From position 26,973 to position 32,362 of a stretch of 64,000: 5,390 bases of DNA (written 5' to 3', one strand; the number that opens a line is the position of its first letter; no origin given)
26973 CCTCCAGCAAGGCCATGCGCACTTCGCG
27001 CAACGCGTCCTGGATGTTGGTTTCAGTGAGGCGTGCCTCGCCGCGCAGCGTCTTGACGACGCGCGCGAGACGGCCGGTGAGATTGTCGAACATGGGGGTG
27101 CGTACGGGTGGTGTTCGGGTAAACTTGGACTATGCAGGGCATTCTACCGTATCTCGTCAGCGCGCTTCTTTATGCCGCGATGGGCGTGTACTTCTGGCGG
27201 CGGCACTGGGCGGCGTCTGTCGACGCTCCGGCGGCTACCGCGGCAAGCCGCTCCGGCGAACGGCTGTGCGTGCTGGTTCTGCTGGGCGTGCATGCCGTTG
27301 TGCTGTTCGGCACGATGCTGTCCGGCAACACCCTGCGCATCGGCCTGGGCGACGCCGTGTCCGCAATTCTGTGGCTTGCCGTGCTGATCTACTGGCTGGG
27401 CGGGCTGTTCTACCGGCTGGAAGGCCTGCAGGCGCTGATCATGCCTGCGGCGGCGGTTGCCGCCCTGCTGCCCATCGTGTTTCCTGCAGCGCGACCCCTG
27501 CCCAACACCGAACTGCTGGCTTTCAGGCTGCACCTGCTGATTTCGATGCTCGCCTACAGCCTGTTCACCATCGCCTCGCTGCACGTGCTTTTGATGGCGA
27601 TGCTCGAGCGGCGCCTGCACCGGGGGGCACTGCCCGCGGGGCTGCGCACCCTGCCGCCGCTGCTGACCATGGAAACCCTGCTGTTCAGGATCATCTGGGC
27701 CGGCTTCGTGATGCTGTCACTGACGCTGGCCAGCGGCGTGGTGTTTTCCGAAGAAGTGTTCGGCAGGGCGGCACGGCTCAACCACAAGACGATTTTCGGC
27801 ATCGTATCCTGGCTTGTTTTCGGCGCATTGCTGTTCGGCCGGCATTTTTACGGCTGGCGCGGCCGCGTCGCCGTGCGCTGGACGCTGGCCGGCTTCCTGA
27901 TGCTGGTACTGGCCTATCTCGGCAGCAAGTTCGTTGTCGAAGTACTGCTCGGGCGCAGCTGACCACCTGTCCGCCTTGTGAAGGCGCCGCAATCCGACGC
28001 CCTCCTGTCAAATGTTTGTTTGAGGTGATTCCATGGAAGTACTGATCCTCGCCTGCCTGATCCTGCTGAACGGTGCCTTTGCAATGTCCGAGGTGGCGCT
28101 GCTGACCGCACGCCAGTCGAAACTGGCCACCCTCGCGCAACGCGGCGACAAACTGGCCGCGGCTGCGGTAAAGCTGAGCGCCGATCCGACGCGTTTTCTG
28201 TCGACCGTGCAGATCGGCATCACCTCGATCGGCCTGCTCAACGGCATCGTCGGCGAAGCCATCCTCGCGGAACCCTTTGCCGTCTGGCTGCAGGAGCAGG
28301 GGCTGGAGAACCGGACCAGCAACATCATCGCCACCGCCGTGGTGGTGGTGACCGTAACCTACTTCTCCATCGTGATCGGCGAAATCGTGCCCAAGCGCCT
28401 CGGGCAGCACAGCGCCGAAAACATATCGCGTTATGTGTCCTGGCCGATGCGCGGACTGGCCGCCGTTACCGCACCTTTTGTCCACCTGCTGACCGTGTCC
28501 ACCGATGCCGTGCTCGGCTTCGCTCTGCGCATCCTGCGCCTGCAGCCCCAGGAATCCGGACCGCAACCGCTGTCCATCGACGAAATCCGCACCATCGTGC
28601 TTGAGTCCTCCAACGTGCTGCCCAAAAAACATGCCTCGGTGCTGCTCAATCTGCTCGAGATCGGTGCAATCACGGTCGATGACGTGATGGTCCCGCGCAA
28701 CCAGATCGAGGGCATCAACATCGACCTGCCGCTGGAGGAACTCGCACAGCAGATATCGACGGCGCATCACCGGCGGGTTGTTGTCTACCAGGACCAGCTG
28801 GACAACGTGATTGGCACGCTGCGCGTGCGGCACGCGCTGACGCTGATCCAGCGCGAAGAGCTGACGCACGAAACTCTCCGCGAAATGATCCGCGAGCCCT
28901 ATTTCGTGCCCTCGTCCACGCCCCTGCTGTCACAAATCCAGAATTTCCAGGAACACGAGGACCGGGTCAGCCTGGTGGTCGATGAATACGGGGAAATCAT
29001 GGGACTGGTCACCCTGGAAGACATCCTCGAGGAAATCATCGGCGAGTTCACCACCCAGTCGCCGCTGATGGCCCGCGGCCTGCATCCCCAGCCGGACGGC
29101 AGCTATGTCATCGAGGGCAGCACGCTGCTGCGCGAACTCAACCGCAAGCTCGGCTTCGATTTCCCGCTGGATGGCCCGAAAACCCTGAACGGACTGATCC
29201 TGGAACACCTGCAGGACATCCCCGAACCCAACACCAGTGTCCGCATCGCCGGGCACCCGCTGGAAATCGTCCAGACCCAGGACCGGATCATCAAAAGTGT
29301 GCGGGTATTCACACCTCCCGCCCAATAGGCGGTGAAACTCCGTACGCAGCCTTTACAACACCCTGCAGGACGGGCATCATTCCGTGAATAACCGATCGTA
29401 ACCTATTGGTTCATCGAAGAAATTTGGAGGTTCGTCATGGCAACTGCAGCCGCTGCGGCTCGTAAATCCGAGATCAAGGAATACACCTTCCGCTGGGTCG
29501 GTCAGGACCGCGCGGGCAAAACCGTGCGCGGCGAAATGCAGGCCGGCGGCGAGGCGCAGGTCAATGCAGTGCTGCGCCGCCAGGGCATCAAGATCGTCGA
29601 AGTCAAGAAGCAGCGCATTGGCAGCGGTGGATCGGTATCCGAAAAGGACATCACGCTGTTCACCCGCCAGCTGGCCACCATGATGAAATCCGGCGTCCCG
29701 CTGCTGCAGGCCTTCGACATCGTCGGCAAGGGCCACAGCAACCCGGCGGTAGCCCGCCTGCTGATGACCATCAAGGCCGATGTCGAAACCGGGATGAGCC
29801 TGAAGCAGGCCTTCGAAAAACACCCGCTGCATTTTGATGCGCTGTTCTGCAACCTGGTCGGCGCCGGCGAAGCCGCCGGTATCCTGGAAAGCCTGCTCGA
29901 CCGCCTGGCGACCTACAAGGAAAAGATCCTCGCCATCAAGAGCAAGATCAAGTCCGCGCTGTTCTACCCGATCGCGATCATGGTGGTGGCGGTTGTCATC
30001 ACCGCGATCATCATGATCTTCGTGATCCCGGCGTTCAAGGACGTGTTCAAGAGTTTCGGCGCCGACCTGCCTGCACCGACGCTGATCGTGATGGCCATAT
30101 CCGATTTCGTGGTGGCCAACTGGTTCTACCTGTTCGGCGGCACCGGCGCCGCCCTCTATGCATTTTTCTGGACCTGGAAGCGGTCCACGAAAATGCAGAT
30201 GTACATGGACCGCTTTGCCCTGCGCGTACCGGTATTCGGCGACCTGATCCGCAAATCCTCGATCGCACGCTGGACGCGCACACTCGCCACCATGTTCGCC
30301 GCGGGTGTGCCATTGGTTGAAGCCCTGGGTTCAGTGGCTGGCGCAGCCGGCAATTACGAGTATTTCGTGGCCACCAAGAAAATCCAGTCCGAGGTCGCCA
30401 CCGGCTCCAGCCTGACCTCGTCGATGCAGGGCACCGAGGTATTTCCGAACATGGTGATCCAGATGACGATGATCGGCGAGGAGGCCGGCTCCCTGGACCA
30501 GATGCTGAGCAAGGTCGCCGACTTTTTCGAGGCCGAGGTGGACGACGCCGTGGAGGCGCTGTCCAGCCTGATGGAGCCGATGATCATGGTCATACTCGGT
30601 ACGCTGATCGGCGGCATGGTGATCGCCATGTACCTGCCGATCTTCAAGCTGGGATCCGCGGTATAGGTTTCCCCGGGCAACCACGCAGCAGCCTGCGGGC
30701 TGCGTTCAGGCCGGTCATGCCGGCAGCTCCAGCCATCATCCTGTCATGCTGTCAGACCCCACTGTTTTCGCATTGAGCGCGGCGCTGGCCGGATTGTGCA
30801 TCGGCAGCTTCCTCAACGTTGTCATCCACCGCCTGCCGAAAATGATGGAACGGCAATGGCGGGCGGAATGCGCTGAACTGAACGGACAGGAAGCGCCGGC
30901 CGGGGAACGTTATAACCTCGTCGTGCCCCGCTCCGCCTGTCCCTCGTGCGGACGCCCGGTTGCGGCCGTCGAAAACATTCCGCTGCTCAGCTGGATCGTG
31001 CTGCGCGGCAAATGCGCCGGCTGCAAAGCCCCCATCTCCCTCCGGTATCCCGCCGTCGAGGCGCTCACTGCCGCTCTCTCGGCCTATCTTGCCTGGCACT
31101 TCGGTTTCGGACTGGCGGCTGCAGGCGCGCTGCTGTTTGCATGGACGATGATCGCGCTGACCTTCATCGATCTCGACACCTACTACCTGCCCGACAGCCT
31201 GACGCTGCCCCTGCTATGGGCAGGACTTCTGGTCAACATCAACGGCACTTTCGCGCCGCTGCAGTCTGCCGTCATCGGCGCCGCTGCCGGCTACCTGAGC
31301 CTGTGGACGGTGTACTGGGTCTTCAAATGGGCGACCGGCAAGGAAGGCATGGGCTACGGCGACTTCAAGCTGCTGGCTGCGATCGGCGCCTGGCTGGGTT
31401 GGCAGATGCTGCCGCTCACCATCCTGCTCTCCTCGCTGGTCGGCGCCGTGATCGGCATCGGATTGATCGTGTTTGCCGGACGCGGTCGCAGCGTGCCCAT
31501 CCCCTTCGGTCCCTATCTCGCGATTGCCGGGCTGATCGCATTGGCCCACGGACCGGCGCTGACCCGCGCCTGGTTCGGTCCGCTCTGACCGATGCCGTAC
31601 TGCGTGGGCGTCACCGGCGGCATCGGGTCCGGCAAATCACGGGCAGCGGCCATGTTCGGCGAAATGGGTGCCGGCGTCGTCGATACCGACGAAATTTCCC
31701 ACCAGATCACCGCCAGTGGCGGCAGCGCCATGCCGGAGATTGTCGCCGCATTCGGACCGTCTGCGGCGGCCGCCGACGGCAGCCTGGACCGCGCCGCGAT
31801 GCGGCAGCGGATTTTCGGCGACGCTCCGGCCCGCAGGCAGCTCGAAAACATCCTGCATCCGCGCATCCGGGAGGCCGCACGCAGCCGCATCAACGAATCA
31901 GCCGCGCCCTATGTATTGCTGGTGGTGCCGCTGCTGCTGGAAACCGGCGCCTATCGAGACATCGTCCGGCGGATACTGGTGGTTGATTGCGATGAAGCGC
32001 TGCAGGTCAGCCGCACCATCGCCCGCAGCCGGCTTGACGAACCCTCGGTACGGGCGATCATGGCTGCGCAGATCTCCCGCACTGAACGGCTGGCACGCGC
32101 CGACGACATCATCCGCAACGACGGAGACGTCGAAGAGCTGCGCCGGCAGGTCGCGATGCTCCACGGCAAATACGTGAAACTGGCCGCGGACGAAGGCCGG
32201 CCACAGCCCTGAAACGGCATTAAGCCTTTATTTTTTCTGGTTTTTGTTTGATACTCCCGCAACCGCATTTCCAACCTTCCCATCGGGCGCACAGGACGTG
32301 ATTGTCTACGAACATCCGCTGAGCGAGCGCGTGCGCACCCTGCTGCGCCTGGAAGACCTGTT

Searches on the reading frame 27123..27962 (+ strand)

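Call 12: search_protein_families(library=pfam, proteins=[window:27123-27962:+])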
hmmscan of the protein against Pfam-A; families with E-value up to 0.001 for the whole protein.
window:27123-27962:+ (279 aa): 1 family
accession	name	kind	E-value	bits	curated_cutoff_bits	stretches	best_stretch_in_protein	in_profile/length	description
PF01578.25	Cytochrom_C_asm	-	2e-26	93.4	29.9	1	50-275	6-211/212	Cytochrome C assembly protein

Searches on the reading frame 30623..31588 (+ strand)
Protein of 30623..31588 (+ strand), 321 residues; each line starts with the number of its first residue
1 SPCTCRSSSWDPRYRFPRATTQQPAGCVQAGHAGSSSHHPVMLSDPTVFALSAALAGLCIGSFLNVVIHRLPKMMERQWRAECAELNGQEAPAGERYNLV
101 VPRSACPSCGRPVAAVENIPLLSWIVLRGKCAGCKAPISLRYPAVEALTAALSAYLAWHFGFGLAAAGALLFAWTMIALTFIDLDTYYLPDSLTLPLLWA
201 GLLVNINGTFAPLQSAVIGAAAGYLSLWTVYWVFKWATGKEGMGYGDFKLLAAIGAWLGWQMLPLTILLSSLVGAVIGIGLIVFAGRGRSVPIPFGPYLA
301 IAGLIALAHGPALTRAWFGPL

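Call 12: search_protein_families(library=pfam, proteins=[window:30623-31588:+])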
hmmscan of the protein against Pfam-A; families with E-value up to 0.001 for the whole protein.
window:30623-31588:+ (321 aa): 2 families
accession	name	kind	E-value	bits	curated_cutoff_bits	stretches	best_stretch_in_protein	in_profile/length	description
PF06750.18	A24_N_bact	-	2.3e-33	114.5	23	1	55-160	1-84/84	Bacterial Peptidase A24 N-terminal domain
PF01478.23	Peptidase_A24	-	8.5e-30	103.7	26.5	1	170-279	1-104/104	Type IV leader peptidase family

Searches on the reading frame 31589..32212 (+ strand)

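Call 12: search_protein_families(library=pfam, proteins=[window:31589-32212:+])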
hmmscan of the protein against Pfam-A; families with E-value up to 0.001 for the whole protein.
window:31589-32212:+ (207 aa): 2 families
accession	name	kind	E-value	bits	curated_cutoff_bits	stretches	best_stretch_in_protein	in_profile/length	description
PF01121.26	CoaE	-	7.5e-55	185.8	27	1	4-182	1-179/180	Dephospho-CoA kinase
PF13671.12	AAA_33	-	0.0002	22.1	27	0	9-162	5-137/143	AAA domain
